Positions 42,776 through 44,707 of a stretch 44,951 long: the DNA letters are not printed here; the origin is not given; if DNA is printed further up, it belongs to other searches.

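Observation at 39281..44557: Aldehyde:ferredoxin oxidoreductase sandwiched between two paralogous CrtI/COG1233-like flavoproteins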

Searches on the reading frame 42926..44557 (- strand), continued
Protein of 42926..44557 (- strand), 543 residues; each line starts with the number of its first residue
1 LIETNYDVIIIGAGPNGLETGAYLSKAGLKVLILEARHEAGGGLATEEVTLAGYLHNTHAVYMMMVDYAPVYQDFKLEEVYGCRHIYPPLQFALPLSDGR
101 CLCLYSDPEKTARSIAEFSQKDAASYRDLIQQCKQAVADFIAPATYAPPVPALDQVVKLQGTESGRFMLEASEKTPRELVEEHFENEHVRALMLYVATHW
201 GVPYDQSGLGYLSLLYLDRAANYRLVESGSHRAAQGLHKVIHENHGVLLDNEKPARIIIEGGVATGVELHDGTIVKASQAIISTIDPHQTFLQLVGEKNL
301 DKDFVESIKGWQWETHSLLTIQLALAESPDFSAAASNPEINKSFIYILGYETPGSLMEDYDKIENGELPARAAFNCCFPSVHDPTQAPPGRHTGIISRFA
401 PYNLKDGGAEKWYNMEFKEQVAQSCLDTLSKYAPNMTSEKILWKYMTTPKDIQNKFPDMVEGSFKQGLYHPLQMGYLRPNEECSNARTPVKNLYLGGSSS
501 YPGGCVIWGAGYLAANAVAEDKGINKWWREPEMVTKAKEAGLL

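Call 20: find_related_loci(query=A1, collection=genome_contigs, flank=10000)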
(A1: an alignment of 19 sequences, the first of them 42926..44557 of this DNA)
Query A1 (543 aa) in genome_contigs; peptide patterns used: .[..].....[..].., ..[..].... (x = any residue, [..] = any of these).
547 stretches matched a pattern; 480 encode a relative of the query (tblastn E <= 1e-3); the best 80 are kept; 79 distinct loci.
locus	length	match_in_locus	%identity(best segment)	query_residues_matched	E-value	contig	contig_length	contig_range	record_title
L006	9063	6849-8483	76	1-543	0e+0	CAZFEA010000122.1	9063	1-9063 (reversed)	MAG TPA_asm: uncultured Dehalococcoidia bacterium isolate binchicken_co213_710 genome assembly, contig: NODE_15207_lengt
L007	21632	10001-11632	76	2-543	0e+0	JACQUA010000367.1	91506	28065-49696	MAG: Chloroflexi bacterium isolate NC_groundwater_1425_Ag_S-0.65um_59_63 S_p65_S5_coassembly_k141_4824720, whole genome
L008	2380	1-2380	69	1-534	0e+0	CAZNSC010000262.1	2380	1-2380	MAG TPA_asm: uncultured Dehalococcoidales bacterium isolate binchicken_co294_13 genome assembly, contig: NODE_36789_leng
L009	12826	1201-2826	68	1-543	0e+0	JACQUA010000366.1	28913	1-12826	MAG: Chloroflexi bacterium isolate NC_groundwater_1425_Ag_S-0.65um_59_63 S_p65_S5_coassembly_k141_4952318, whole genome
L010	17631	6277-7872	64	7-543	0e+0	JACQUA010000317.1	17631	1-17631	MAG: Chloroflexi bacterium isolate NC_groundwater_1425_Ag_S-0.65um_59_63 S_p65_S5_coassembly_k141_4036393, whole genome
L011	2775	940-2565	67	1-543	0e+0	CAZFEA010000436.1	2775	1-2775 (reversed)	MAG TPA_asm: uncultured Dehalococcoidia bacterium isolate binchicken_co213_710 genome assembly, contig: NODE_82527_lengt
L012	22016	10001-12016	64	1-543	0e+0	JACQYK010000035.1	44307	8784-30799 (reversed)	MAG: Deltaproteobacteria bacterium isolate NC_groundwater_1539_Pr4_S-0.65um_50_9 SR1-18-Sp65_coassembly_scaffold_8474, w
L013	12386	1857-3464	63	6-543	0e+0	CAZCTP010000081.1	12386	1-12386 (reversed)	MAG TPA_asm: uncultured Thermodesulfobacteriota bacterium isolate binchicken_co172_233 genome assembly, contig: NODE_448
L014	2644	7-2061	61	7-543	0e+0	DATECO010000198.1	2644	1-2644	MAG TPA_asm: Nitrospiria bacterium isolate SMAG_U8274 k141_407429, whole genome shotgun sequence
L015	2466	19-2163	61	7-543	0e+0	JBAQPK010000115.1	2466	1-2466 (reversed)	MAG: Desulfuromonadaceae bacterium isolate MFD12001_ilm_asm_bin38 k127_13918, whole genome shotgun sequence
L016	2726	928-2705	60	1-543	0e+0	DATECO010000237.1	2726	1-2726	MAG TPA_asm: Nitrospiria bacterium isolate SMAG_U8274 k141_2838534, whole genome shotgun sequence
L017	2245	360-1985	60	1-543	0e+0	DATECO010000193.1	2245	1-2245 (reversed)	MAG TPA_asm: Nitrospiria bacterium isolate SMAG_U8274 k141_1605891, whole genome shotgun sequence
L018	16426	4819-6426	61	7-543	0e+0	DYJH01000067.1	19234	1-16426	MAG TPA_asm: Desulfonema limicola isolate FI88_41_9 Afr_mines_FI88_1044_length_19234_cov_3_496011, whole genome shotgun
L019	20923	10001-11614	61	4-543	0e+0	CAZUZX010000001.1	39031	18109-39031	MAG TPA_asm: uncultured Dehalococcoidia bacterium isolate binchicken_co383_164 genome assembly, contig: NODE_158_length_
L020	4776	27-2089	61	7-543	0e+0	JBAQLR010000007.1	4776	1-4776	MAG: Syntrophales bacterium isolate MFD12068_ilm_asm_bin3 k127_37212, whole genome shotgun sequence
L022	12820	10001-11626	59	2-543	0e+0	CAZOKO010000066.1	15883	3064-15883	MAG TPA_asm: uncultured Thermodesulfobacteriota bacterium isolate binchicken_co141_568 genome assembly, contig: NODE_155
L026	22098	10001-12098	59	1-543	0e+0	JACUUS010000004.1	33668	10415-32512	MAG: Dehalococcoidia bacterium isolate Kmv37 NODE_570_length_33668_cov_7.168566, whole genome shotgun sequence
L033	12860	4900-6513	58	6-543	0e+0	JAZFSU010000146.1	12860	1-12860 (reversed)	MAG: Dehalococcoidia bacterium isolate BS2bin.16 BS2bin.16_146, whole genome shotgun sequence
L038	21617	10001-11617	57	5-543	0e+0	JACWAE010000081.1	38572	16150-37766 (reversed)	MAG: Dehalococcoidia bacterium isolate B_CHL_03 k141_143215, whole genome shotgun sequence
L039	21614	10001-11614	57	6-543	0e+0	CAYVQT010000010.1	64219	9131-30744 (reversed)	MAG TPA_asm: uncultured Dehalococcoidia bacterium isolate binchicken_co334_130 genome assembly, contig: NODE_628_length_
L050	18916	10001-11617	57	1-539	0e+0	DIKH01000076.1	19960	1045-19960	MAG TPA_asm: Desulfobacteraceae bacterium UBA5623 UBA5623_contig_177753, whole genome shotgun sequence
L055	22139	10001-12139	58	1-543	0e+0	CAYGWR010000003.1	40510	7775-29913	MAG TPA_asm: uncultured Dehalococcoidia bacterium isolate ERP119294_co1_277 genome assembly, contig: NODE_1036_length_40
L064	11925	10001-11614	56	6-543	0e+0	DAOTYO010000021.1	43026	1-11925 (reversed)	MAG TPA_asm: Dehalococcoidia bacterium isolate H25_356 k127_1149755, whole genome shotgun sequence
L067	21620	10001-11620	57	4-543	0e+0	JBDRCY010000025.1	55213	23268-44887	MAG: Chloroflexota bacterium isolate MEGAHIT-group-1.221 k141_11147907, whole genome shotgun sequence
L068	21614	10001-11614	58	5-543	0e+0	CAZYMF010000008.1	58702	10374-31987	MAG TPA_asm: uncultured Candidatus Binatia bacterium isolate SRP214966_co3_99 genome assembly, contig: NODE_333_length_5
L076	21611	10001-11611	57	6-543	0e+0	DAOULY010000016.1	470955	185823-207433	MAG TPA_asm: Dehalococcoidia bacterium isolate W31_65 k127_904386, whole genome shotgun sequence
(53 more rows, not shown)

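Call 25: search_protein_families(library=pfam, proteins=[L064:11671-11922:+, L076:13312-14079:+, L026:15499-16668:+, L039:3695-4792:+, L033:4092-4775:+, L055:8436-9251:+, L038:17254-18432:+, L026:4331-5566:+, L002:5570-6442:+, L039:14575-15078:+], max_evalue=0.001)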
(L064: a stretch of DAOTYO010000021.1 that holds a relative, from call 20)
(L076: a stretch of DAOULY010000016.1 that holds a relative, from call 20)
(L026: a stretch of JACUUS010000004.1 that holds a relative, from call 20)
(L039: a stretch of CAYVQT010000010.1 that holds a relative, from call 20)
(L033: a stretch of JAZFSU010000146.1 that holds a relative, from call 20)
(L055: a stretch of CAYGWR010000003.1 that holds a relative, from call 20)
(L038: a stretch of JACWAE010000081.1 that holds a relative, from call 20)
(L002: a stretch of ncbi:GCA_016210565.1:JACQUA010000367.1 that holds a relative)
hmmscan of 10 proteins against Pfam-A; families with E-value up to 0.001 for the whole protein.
L064:11671-11922:+ (83 aa): 0 families

L076:13312-14079:+ (255 aa): 4 families
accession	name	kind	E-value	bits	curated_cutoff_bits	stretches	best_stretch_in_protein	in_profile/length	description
PF13561.12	adh_short_C2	-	7.7e-61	206.1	27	1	19-251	1-234/236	Enoyl-(Acyl carrier protein) reductase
PF00106.31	adh_short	-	1.8e-56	191.1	26.6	1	13-205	1-192/195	short chain dehydrogenase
PF08659.16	KR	-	2.9e-10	40.8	22.6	1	16-175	4-162/180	KR domain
PF01370.27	Epimerase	-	0.0002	21.3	20.9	1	16-180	2-160/240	NAD dependent epimerase/dehydratase family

L026:15499-16668:+ (389 aa): 2 families
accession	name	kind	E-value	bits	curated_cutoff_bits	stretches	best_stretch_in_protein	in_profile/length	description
PF22691.2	Thiolase_C_1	-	1.6e-23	83.5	28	1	267-383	26-139/144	Thiolase C-terminal domain-like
PF00108.29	Thiolase_N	-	1.5e-05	25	26.4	1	5-163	1-163/260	Thiolase, N-terminal domain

L039:3695-4792:+ (365 aa): 4 families
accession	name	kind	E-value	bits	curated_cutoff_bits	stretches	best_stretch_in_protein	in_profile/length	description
PF00107.32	ADH_zinc_N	-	1.7e-28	99.6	31.8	1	195-320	1-122/129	Zinc-binding dehydrogenase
PF08240.17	ADH_N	-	4.8e-26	91.5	23.5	1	26-155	3-104/104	Alcohol dehydrogenase GroES-like domain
PF13602.12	ADH_zinc_N_2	-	1.4e-10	42.6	27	1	228-357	1-128/134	Zinc-binding dehydrogenase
PF16912.11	Glu_dehyd_C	-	1e-08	35.4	34.9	1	186-363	32-210/211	Glucose dehydrogenase C-terminus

L033:4092-4775:+ (227 aa): 2 families
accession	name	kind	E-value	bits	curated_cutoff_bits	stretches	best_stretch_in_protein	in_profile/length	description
PF01144.29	CoA_trans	-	4.8e-37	127.9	23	1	16-209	4-216/217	Coenzyme A transferase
PF13336.12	AcetylCoA_hyd_C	-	0.00038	20.9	23.7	1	107-190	36-128/154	Acetyl-CoA hydrolase/transferase C-terminal domain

L055:8436-9251:+ (271 aa): 1 family
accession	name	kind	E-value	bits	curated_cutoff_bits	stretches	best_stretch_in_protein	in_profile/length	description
PF01144.29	CoA_trans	-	8.1e-63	212.1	23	1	8-232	2-216/217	Coenzyme A transferase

L038:17254-18432:+ (392 aa): 4 families
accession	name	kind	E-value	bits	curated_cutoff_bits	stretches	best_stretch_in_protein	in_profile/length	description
PF00441.29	Acyl-CoA_dh_1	-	6.1e-31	108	22.4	1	231-384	1-148/150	Acyl-CoA dehydrogenase, C-terminal domain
PF02770.24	Acyl-CoA_dh_M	-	2.3e-20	73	33.3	1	126-212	2-87/97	Acyl-CoA dehydrogenase, middle domain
PF02771.21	Acyl-CoA_dh_N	-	3e-19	69.9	22.9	1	6-121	1-113/113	Acyl-CoA dehydrogenase, N-terminal domain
PF11794.13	HpaB_N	-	0.0002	21.5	35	1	152-200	179-227/270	4-hydroxyphenylacetate 3-hydroxylase N terminal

L026:4331-5566:+ (411 aa): 1 family
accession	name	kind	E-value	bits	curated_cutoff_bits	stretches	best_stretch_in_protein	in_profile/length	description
PF02515.22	CoA_transf_3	-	8.8e-103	344.7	23.3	1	4-372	1-366/366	CoA-transferase family III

L002:5570-6442:+ (290 aa): 2 families
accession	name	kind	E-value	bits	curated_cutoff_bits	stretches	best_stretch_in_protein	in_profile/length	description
PF00378.25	ECH_1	-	7.5e-39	134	27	1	10-255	2-230/251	Enoyl-CoA hydratase/isomerase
PF16113.10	ECH_2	-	5.5e-22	79.1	27.2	1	15-214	2-187/335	Enoyl-CoA hydratase/isomerase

L039:14575-15078:+ (167 aa): 2 families
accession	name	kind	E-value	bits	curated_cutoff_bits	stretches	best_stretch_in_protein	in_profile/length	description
PF01796.24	OB_ChsH2_C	-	8.7e-10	38.8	27.1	1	78-146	1-65/65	ChsH2, C-terminal OB-fold domain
PF12172.15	zf-ChsH2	-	2.9e-06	27.4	23.2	1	42-71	3-32/37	ChsH2, rubredoxin-like zinc ribbon domain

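Call 28: search_protein_families(library=pfam, proteins=[L068:973-3006:-, L050:13325-14752:+, L022:6002-7549:+, L039:16798-17307:+, L067:16358-18571:-, L033:12168-12599:+], max_evalue=0.001)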
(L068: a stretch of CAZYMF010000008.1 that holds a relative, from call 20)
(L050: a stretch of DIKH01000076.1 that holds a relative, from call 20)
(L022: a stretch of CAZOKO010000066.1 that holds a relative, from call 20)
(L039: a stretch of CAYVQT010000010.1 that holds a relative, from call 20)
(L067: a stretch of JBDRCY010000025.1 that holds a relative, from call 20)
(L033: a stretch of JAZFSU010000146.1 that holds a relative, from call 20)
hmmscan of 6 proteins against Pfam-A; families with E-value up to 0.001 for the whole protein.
L068:973-3006:- (677 aa): 11 families
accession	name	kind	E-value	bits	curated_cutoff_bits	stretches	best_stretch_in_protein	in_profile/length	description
PF00724.26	Oxidored_FMN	-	2.6e-46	158.9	27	1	24-358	2-339/342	NADH:flavin oxidoreductase / NADH oxidase family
PF07992.20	Pyr_redox_2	-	3.1e-19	69.9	26.1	2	411-519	2-123/291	Pyridine nucleotide-disulphide oxidoreductase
PF13450.12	NAD_binding_8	-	9.4e-11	42.3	21.9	1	414-448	1-35/68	NAD(P)-binding Rossmann-like domain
PF00070.33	Pyr_redox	-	1.7e-09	38.5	22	1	411-445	1-35/82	Pyridine nucleotide-disulphide oxidoreductase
PF12831.13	FAD_oxidored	-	2.8e-08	33.9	27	1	412-451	2-41/416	FAD dependent oxidoreductase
PF01266.30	DAO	-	1.3e-06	28.6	27.9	1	411-446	1-37/353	FAD dependent oxidoreductase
PF03486.20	HI0933_like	-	2e-06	27.9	50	1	411-452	2-43/244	HI0933-like protein Rossmann domain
PF00890.30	FAD_binding_2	-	5.4e-06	26.3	20.4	1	412-451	2-41/414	FAD binding domain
PF01134.28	GIDA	-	3.6e-05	23.5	22.1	1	412-440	2-30/391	Glucose inhibited division protein A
PF01262.27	AlaDh_PNT_C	-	5.7e-05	23.1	23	1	408-441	27-60/214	Alanine dehydrogenase/PNT, C-terminal domain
PF22620.2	OYE-like_second_a-b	-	0.00016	22.1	25.5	1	524-573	5-53/128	OYE-like second alpha/beta domain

L050:13325-14752:+ (475 aa): 3 families
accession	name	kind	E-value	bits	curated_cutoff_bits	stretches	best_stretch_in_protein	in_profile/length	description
PF01977.22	UbiD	-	3.2e-69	232.7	23.3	1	105-302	6-204/206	3-octaprenyl-4-hydroxybenzoate carboxy-lyase Rift-related domain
PF20695.2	UbiD_N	-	1e-19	70.8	24.3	1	10-89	1-76/78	3-octaprenyl-4-hydroxybenzoate carboxy-lyase N-terminal domain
PF20696.2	UbiD_C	-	3.4e-16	59.8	24.2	1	320-436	10-126/127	3-octaprenyl-4-hydroxybenzoate carboxy-lyase C-terminal domain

L022:6002-7549:+ (515 aa): 1 family
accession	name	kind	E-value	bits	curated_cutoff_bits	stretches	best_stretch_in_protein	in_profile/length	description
PF01565.28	FAD_binding_4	-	2.2e-20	73.2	26.4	1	47-184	1-138/139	FAD binding domain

L039:16798-17307:+ (169 aa): 1 family
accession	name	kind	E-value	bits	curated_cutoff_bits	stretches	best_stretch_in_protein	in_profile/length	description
PF13452.11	FAS1_DH_region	-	3.4e-22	79.4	22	1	12-157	2-131/132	FAS1-like, dehydratase domain region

L067:16358-18571:- (737 aa): 3 families
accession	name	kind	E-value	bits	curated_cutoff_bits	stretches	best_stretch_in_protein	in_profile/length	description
PF00384.28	Molybdopterin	-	6.4e-58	196.9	24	1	66-505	1-351/353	Molybdopterin oxidoreductase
PF01568.27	Molydop_binding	-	2.8e-28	98.6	26.8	1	616-721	1-102/110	Molydopterin dinucleotide binding domain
PF04879.21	Molybdop_Fe4S4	-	2.3e-08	34.3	22.7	1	13-62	5-54/55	Molybdopterin oxidoreductase Fe4S4 domain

L033:12168-12599:+ (143 aa): 1 family
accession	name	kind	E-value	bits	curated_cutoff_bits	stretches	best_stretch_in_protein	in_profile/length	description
PF01575.25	MaoC_dehydratas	-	4.6e-08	33.1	27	1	20-123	14-119/123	MaoC like domain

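Call 42: list_cluster_members(proteins=[P0095, L001:8185-9837:+])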
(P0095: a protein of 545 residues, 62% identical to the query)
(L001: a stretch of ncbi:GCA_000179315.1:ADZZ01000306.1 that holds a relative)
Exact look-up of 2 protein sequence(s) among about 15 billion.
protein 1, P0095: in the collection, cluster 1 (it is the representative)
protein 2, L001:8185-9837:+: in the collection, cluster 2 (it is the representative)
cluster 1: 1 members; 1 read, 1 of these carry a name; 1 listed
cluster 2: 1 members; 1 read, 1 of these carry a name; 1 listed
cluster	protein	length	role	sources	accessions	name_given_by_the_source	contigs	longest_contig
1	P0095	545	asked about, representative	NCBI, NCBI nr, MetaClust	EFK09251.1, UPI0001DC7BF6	FAD dependent oxidoreductase [delta proteobacterium NaphS2] | status=active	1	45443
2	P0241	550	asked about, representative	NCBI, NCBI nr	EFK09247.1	conserved hypothetical protein [delta proteobacterium NaphS2]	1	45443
